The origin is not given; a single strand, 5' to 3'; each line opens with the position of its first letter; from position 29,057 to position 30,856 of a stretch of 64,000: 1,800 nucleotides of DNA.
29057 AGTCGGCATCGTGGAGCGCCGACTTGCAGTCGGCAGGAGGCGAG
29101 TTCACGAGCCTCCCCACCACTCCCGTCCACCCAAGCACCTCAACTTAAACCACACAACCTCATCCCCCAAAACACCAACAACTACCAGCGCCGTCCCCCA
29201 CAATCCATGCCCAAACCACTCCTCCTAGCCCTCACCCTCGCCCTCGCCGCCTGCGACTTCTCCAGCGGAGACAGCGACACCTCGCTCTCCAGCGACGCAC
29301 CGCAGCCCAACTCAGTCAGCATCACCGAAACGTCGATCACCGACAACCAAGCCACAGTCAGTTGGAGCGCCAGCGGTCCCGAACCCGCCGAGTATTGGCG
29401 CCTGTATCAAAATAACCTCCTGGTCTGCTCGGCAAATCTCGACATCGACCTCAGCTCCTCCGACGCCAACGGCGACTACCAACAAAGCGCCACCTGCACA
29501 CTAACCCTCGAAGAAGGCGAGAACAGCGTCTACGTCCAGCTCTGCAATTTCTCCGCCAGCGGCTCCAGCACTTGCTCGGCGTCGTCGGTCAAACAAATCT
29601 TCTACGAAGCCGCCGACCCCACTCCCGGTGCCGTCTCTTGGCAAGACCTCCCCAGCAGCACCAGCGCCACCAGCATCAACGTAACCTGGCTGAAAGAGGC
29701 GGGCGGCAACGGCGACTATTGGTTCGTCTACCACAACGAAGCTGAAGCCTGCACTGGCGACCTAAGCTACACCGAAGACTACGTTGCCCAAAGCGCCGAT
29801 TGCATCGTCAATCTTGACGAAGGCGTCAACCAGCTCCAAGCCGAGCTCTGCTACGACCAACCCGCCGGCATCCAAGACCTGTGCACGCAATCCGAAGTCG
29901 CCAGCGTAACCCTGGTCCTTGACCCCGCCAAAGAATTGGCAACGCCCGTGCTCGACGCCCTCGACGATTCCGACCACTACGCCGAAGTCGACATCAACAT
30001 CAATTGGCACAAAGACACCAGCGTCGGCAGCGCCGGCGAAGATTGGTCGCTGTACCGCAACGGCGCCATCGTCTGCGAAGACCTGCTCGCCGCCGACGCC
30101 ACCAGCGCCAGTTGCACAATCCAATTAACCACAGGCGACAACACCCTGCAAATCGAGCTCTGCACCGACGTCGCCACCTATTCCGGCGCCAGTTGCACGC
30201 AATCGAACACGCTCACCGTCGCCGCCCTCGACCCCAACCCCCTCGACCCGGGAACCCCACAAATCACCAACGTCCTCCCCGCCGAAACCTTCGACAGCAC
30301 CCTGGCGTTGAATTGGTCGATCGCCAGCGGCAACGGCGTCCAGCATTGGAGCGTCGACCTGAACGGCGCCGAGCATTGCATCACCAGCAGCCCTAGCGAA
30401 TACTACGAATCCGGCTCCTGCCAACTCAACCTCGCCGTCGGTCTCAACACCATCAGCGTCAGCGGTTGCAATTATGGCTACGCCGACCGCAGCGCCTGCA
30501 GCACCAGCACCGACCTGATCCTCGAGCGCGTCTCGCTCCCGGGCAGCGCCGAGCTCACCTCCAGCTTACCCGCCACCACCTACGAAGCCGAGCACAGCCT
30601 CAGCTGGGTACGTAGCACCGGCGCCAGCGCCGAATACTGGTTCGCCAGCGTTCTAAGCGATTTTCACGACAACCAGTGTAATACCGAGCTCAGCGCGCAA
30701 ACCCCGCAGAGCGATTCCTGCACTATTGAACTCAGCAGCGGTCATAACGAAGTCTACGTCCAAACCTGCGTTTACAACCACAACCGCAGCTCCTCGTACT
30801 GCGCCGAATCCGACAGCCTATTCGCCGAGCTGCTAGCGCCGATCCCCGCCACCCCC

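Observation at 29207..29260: Both giant lipoproteins have Asp at +2 after the lipobox Cys, a pullulanase-like export signature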

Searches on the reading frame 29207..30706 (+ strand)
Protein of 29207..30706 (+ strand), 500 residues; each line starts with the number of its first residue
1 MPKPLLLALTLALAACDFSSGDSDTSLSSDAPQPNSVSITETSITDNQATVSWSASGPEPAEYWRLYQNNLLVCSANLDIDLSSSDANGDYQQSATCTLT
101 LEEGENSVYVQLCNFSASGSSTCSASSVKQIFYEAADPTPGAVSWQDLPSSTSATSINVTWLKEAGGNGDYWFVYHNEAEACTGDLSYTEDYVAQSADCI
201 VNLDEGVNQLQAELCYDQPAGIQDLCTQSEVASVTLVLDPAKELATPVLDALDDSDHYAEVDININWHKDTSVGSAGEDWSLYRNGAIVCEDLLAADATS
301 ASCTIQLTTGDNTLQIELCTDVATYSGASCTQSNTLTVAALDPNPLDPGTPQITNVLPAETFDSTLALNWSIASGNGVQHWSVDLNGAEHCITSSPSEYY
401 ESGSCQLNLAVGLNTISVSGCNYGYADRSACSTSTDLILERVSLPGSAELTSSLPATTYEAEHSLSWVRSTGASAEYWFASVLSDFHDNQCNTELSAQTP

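Call 14: find_homologous_proteins(query=window:29207-30706:+)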
Query window:29207-30706:+ (500 aa): 3 proteins with E <= 0.001 among 8000 candidates.
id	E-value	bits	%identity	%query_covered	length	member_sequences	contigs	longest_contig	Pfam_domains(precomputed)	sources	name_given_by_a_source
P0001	2.5e-132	460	52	89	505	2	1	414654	PF08329.17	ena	-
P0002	1.4e-117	412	49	86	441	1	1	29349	-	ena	-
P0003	2.7e-97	345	54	64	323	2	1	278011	-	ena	-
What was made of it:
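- Tried and rejected: The word-indexed protein search found only 3 truncated homologues (call 14).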

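Call 16: find_encoding_contigs(protein=P0001, flank=10000, max_places=3)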
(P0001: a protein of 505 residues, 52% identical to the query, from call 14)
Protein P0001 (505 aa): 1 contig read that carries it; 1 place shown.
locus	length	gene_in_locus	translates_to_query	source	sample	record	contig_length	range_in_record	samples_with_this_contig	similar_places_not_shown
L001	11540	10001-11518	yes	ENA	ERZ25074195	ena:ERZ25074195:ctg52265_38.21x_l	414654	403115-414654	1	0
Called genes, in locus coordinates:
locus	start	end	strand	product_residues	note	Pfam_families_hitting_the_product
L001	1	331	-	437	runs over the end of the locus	PF05598:DUF772, PF01609:DDE_Tnp_1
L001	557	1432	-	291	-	PF01795:Methyltransf_5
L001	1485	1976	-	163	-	PF04390:LptE (weak)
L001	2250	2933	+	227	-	PF01040:UbiA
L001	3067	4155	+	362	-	PF00155:Aminotran_1_2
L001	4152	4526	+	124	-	PF04892:VanZ-LLP1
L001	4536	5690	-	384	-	PF01070:FMN_dh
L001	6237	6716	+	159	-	PF01967:MoaC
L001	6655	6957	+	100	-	PF02597:ThiS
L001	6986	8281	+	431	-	PF11808:PhoR (weak), PF00989:PAS (weak), PF13188:PAS_8 (weak), PF00512:HisKA, PF02518:HATPase_c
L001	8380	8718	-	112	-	PF02575:YbaB_DNA_bd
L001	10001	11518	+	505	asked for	PF08329:ChitinaseA_N (faint)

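Call 17: find_encoding_contigs(protein=P0002, flank=10000, max_places=3)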
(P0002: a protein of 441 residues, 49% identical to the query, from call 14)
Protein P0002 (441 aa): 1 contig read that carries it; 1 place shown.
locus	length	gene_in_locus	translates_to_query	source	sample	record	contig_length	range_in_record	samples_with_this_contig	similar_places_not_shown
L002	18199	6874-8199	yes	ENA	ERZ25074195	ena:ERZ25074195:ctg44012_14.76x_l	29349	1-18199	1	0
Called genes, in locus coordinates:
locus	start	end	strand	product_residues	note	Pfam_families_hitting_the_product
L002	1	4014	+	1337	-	?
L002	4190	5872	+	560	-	PF09820:AAA-ATPase_like, PF08011:PDDEXK_9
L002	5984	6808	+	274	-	PF12784:PDDEXK_2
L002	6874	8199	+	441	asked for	-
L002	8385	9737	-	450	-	PF13701:DDE_Tnp_1_4, PF01609:DDE_Tnp_1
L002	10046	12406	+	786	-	PF00028:Cadherin (weak), PF22352:K319L-like_PKD, PF07603:Lcl_C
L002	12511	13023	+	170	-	PF07603:Lcl_C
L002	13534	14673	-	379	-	PF03480:DctP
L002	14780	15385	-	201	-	PF12917:YfbR-like, PF13023:HD_3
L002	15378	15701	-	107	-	PF04355:BamE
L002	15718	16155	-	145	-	PF01521:Fe-S_biosyn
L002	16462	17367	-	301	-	PF00294:PfkB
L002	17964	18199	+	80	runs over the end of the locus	-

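Call 20: find_related_loci(query=A1, collection=genome_contigs, flank=10000)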
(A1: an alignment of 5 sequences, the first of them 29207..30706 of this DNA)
Query A1 (500 aa) in genome_contigs; peptide patterns used: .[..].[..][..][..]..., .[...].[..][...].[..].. (x = any residue, [..] = any of these).
36 stretches matched a pattern, but none encodes a relative of the query by tblastn (E <= 1e-3).

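Call 22: find_related_loci(query=A1, collection=metagenome_contigs, flank=3000)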
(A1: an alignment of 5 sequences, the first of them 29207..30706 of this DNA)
Query A1 (500 aa) in metagenome_contigs; peptide patterns used: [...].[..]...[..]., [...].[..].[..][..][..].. (x = any residue, [..] = any of these).
187 stretches matched a pattern, but none encodes a relative of the query by tblastn (E <= 1e-3).
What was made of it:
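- Tried and rejected: Scans with the N-terminal profile found no relatives in genome_contigs (call 20) or in JGI metagenome_contigs (call 22).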

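Call 30: search_protein_representatives(alignment_id=A1)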
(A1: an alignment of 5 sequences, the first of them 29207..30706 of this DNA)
Query: 5 sequences, 470 profile positions. Proteins with E-value up to 0.001 (for the whole library): 44; up to 1e-10: 17; up to 1e-30: 11. The best 44 are listed.
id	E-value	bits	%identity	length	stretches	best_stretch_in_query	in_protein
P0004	8.2e-266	898.7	-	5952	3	1-470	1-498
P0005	8.6e-259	875.6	-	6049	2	1-470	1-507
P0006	2.0e-241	818.3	-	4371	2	5-461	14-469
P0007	1.2e-239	812.4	-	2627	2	1-461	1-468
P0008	8.6e-221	750.2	-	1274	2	2-461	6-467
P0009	6.0e-218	740.9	-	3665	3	1-467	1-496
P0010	7.7e-210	714.1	-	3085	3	10-461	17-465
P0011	5.5e-167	572.8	-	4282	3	5-461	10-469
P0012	2.8e-137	474.9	-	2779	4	1-461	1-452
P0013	5.0e-130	451.0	-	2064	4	1-461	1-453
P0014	2.2e-37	145.5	-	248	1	1-181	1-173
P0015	1.9e-25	106.1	-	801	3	39-228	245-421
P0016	9.6e-19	84.0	-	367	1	16-252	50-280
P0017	5.1e-17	78.3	-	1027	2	146-416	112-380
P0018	6.3e-17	78.0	-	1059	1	137-338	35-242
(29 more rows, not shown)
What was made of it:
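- Tried and rejected: The exhaustive HMM search was needed (call 30).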

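Call 32: list_cluster_members(proteins=[P0004, P0005, P0006, P0007, P0008, P0009, P0010, P0011, P0012, P0014])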
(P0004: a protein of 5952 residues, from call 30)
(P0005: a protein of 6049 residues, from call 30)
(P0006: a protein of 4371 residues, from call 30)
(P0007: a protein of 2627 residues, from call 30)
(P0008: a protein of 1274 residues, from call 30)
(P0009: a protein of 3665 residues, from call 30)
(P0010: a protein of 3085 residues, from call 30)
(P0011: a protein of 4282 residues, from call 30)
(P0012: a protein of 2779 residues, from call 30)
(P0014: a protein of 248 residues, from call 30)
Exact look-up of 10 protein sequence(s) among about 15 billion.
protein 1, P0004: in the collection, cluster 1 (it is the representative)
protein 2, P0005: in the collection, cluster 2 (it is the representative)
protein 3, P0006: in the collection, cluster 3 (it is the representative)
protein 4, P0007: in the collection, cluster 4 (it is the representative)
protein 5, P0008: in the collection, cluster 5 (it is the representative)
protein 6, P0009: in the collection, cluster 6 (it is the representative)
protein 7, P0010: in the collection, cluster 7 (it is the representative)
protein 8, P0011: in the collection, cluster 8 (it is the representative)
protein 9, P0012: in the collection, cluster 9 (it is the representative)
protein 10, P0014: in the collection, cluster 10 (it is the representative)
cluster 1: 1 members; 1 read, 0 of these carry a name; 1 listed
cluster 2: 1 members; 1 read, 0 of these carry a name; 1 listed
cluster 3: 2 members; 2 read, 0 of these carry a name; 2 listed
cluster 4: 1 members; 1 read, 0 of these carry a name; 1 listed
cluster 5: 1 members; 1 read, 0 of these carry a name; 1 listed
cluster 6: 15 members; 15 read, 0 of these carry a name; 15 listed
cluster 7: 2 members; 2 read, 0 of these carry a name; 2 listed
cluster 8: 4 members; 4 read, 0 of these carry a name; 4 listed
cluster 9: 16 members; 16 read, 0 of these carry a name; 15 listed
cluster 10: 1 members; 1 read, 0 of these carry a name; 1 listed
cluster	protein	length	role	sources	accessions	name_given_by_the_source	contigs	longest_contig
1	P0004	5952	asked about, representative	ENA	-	-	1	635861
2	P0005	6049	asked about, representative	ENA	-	-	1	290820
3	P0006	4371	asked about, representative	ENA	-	-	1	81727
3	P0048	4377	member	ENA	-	-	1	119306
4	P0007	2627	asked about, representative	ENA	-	-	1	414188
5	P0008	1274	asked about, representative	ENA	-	-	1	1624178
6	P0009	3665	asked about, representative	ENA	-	-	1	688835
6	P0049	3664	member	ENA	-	-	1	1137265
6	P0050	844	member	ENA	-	-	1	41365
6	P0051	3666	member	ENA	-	-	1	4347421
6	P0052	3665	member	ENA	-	-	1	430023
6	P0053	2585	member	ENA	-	-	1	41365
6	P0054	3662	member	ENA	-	-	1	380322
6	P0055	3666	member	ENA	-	-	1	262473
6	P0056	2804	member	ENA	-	-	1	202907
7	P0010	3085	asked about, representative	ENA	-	-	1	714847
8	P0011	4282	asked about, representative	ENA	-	-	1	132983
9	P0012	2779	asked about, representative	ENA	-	-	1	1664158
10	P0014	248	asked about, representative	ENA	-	-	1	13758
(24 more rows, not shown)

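Call 33: find_encoding_contigs(protein=P0005, flank=10000, max_places=2)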
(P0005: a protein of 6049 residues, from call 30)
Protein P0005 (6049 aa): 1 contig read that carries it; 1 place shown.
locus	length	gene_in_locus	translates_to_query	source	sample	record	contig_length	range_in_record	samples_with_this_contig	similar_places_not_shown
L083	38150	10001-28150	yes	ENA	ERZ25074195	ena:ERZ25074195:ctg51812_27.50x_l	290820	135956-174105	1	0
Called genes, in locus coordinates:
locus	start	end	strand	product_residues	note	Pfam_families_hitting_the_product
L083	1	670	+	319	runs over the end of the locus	PF00005:ABC_tran, PF13401:AAA_22 (faint), PF13304:AAA_21 (faint), PF08352:oligo_HPY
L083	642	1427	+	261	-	PF00392:GntR, PF07729:FCD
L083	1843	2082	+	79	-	PF11390:FdsD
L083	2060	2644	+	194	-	PF12804:NTP_transf_3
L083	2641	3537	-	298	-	PF00701:DHDPS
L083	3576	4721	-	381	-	PF00528:BPD_transp_1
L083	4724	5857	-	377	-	PF00528:BPD_transp_1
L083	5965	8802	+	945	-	PF04879:Molybdop_Fe4S4, PF00384:Molybdopterin, PF01568:Molydop_binding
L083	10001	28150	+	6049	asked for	PF00041:fn3 (faint), PF16656:Pur_ac_phosph_N (faint), PF17803:Cadherin_4 (faint), PF23592:Cadherin_CELSR2_9th (faint), PF00028:Cadherin, PF07603:Lcl_C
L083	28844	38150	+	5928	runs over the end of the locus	PF15418:DUF4625 (faint), PF17803:Cadherin_4 (faint), PF17963:Big_9 (faint), PF23592:Cadherin_CELSR2_9th (faint), PF00028:Cadherin, PF00704:Glyco_hydro_18, PF00182:Glyco_hydro_19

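Call 34: find_encoding_contigs(protein=P0051, flank=10000, max_places=2)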
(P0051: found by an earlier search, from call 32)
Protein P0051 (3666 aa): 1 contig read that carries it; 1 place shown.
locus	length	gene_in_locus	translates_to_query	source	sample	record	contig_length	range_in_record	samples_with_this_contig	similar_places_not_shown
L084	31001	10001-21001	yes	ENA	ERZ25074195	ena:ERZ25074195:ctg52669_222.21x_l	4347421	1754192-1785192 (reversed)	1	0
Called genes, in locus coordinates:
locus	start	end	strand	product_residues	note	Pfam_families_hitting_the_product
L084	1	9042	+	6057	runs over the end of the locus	PF00041:fn3 (faint), PF16656:Pur_ac_phosph_N (faint), PF17963:Big_9 (faint), PF15418:DUF4625 (faint), PF17803:Cadherin_4 (faint), PF23592:Cadherin_CELSR2_9th (faint), PF00028:Cadherin, PF07603:Lcl_C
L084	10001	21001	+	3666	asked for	PF17803:Cadherin_4 (faint), PF17963:Big_9 (faint), PF23592:Cadherin_CELSR2_9th (faint), PF00028:Cadherin, PF00704:Glyco_hydro_18, PF00182:Glyco_hydro_19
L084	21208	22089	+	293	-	PF12784:PDDEXK_2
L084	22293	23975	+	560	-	PF09820:AAA-ATPase_like, PF08011:PDDEXK_9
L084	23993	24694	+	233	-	PF12784:PDDEXK_2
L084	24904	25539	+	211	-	-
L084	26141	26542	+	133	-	PF02627:CMD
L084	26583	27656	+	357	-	PF05145:AbrB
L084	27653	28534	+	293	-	PF00005:ABC_tran, PF13304:AAA_21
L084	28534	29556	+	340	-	PF12698:ABC2_membrane_3, PF01061:ABC2_membrane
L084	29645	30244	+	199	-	PF07603:Lcl_C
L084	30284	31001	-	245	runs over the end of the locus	PF05148:Methyltransf_8 (weak), PF07021:MetW (weak), PF13489:Methyltransf_23, PF08241:Methyltransf_11, PF08242:Methyltransf_12 (faint), PF13649:Methyltransf_25, PF13847:Methyltransf_31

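Call 35: find_encoding_contigs(protein=P0012, flank=10000, max_places=2)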
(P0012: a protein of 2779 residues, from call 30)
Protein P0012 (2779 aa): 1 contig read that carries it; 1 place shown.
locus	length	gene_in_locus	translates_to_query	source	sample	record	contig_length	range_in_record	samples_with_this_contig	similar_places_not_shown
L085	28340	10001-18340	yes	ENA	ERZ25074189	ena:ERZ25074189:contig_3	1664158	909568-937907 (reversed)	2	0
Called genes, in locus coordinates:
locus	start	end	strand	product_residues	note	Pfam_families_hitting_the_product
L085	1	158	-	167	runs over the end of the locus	PF01327:Pep_deformylase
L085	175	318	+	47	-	-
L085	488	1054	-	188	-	-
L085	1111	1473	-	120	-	-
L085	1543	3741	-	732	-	PF17764:PriA_3primeBD, PF00270:DEAD, PF04851:ResIII, PF00271:Helicase_C (faint), PF18319:Zn_ribbon_PriA (weak), PF18074:PriA_C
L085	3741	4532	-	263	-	PF01026:TatD_DNase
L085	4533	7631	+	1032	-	PF00873:ACR_tran, PF02355:SecD_SecF_C (faint), PF03176:MMPL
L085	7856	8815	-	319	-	PF12784:PDDEXK_2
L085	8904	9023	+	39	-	-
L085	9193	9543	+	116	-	PF20001:DUF6428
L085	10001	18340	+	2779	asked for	PF00028:Cadherin (weak), PF00704:Glyco_hydro_18, PF00182:Glyco_hydro_19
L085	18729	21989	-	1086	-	PF04851:ResIII, PF00270:DEAD, PF18766:SWI2_SNF2 (weak)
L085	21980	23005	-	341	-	PF04607:RelA_SpoT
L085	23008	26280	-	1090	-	PF01555:N6_N4_Mtase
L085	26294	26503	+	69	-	-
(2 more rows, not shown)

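Call 36: find_encoding_contigs(protein=P0011, flank=10000, max_places=2)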
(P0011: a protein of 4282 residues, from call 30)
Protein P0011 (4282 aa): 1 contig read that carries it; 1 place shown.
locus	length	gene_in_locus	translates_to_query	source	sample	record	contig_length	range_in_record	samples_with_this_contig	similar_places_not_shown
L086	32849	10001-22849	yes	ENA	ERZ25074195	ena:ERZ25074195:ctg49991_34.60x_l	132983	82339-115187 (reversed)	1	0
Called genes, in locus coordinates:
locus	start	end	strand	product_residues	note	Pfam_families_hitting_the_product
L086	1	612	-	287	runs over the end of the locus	PF00950:ABC-3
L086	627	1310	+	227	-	PF02682:CT_C_D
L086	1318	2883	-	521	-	PF09820:AAA-ATPase_like, PF08011:PDDEXK_9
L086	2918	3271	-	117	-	PF03477:ATP-cone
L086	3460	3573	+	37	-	-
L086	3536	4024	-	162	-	PF11695:DUF3291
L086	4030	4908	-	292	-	PF01145:Band_7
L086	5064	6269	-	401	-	PF12221:HflK_N (weak), PF01145:Band_7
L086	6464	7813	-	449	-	PF02878:PGM_PMM_I, PF02879:PGM_PMM_II, PF02880:PGM_PMM_III, PF00408:PGM_PMM_IV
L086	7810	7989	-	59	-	PF00301:Rubredoxin, PF21349:RUBY_RBDX (faint)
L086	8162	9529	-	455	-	PF00483:NTP_transferase, PF01128:IspD, PF12804:NTP_transf_3, PF25084:LbH_EIF2B, PF25087:GMPPB_C, PF14602:Hexapep_2 (faint), PF00132:Hexapep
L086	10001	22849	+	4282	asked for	PF00028:Cadherin (weak), PF23592:Cadherin_CELSR2_9th (faint), PF00028:Cadherin, PF14240:YHYH, PF00704:Glyco_hydro_18, PF00182:Glyco_hydro_19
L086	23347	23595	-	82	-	-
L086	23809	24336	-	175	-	PF00578:AhpC-TSA (weak), PF08534:Redoxin (weak)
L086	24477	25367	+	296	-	PF00126:HTH_1, PF03466:LysR_substrate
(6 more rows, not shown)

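Call 37: find_encoding_contigs(protein=P0008, flank=10000, max_places=2)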
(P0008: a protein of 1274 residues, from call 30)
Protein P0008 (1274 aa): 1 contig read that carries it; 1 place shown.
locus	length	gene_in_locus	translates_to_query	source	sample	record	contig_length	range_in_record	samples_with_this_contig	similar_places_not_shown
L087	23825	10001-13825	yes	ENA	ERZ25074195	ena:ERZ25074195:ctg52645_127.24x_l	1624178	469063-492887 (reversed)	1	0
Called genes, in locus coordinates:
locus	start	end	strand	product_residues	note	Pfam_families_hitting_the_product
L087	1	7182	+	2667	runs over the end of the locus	PF17803:Cadherin_4 (faint), PF00028:Cadherin (weak), PF00704:Glyco_hydro_18, PF00182:Glyco_hydro_19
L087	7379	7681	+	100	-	-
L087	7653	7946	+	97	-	PF10097:DUF2335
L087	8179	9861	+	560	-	PF09820:AAA-ATPase_like, PF08011:PDDEXK_9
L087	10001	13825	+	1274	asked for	PF00028:Cadherin, PF17963:Big_9 (weak), PF18911:PKD_4 (weak), PF22352:K319L-like_PKD, PF07603:Lcl_C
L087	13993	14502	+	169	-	PF07603:Lcl_C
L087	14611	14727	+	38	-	-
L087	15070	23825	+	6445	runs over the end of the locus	PF00028:Cadherin (weak), PF00028:Cadherin, PF00028:Cadherin (weak), PF00028:Cadherin (weak), PF17803:Cadherin_4 (weak), PF00028:Cadherin, PF00704:Glyco_hydro_18, PF00182:Glyco_hydro_19, +5 more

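Call 46: search_solved_structures(query=A1, max_evalue=1, show_alignments=1)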
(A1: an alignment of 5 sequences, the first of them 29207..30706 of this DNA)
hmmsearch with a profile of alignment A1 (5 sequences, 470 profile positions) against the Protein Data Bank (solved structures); distinct sequences matched with E-value up to 1: 0.
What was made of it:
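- Tried and rejected: A PDB sequence search with the N-terminal profile gave no hit (call 46).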
